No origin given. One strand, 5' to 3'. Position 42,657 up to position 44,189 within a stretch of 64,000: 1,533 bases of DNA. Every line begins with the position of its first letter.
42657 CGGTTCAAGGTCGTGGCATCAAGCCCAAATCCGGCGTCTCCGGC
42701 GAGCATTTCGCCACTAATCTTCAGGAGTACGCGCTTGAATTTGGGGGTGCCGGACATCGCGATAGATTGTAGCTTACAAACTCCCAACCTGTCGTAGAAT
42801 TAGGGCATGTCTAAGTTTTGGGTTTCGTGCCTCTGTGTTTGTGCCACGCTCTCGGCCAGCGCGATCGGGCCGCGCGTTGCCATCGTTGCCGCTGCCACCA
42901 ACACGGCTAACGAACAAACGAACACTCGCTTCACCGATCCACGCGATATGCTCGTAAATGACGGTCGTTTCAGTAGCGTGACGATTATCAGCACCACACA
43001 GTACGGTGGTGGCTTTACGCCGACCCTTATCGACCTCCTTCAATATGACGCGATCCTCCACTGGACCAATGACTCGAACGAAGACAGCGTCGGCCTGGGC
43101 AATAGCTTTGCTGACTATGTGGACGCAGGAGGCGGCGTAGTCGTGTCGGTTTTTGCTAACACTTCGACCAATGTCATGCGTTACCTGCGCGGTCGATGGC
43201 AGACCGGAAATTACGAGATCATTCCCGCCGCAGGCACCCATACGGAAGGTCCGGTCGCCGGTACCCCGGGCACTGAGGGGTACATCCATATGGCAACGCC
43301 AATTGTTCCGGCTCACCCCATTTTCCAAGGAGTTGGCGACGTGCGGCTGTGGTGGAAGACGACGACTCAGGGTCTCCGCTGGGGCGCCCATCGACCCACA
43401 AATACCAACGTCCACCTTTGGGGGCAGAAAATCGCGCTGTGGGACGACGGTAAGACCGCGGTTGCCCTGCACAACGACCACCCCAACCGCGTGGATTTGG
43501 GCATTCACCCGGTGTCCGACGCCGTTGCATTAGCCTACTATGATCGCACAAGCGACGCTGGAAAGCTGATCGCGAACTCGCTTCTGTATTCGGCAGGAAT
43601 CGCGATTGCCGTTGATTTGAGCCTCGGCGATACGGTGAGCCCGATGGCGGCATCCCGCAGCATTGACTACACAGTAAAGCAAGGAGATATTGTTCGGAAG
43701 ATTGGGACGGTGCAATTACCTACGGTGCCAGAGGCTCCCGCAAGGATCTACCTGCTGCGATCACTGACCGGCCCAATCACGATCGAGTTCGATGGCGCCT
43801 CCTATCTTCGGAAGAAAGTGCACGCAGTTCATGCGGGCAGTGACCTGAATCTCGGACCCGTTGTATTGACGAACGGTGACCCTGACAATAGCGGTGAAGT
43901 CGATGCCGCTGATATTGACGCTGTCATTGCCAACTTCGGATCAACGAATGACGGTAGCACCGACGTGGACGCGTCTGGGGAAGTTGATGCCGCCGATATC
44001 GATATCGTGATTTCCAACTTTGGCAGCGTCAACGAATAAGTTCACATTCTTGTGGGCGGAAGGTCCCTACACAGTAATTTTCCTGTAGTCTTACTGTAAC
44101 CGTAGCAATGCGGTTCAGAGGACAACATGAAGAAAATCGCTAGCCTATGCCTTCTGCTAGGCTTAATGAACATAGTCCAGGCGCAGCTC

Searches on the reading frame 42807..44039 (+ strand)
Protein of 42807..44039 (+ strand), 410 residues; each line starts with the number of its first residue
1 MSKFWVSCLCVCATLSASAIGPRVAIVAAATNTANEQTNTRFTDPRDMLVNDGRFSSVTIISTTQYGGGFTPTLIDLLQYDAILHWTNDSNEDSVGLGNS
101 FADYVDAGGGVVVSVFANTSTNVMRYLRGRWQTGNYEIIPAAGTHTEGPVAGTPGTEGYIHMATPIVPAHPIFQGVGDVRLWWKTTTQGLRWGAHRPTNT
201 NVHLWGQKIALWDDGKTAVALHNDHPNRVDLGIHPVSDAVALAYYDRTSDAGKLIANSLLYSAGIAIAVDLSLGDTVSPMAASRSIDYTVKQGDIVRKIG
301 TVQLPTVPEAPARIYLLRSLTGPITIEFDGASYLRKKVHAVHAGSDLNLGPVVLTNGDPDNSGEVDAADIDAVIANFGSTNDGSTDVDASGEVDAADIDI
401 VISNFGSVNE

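Call 3: search_protein_families(library=pfam, proteins=[window:42807-44039:+], max_evalue=1)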
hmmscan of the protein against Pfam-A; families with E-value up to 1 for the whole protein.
window:42807-44039:+ (410 aa): 3 families
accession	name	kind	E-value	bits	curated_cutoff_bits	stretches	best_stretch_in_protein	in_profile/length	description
PF00404.24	Dockerin_1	-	0.0005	20.6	22.9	1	357-404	2-55/57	Dockerin type I domain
PF06283.17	ThuA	-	0.012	16.4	33.4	1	35-179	13-133/209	Trehalose utilisation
PF07205.16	DUF1413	-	0.18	12.5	25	1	86-128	27-69/69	Domain of unknown function (DUF1413)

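Call 7: search_protein_families(library=ncbifam, proteins=[window:42807-44039:+], max_evalue=0.1)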
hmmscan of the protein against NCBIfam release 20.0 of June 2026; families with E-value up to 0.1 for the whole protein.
window:42807-44039:+ (410 aa): 1 family
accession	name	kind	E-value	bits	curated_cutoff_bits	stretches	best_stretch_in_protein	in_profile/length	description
NF047975.1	blaPYX_B1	exception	0.0076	15.6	473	1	311-382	145-216/245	PYX family subclass B1 metallo-beta-lactamase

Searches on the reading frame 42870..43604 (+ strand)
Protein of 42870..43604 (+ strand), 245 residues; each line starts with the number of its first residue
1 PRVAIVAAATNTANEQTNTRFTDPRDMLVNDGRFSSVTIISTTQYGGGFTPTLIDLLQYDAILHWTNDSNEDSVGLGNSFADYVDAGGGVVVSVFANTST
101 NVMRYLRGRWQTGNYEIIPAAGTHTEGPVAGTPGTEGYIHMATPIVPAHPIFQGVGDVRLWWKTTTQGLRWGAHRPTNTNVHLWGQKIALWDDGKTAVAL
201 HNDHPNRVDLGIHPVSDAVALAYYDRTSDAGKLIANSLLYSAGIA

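Call 67: search_solved_structures(query=window:42870-43604:+, max_evalue=1)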
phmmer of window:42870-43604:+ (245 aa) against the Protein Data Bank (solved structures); distinct sequences matched with E-value up to 1: 2.
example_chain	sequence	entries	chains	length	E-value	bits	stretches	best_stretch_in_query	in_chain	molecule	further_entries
4e5v_A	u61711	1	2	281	0.048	16.2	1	24-98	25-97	Putative thua-like protein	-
7d7e_A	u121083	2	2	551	0.58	12.6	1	44-109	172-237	Polycystic kidney disease protein 1-like 3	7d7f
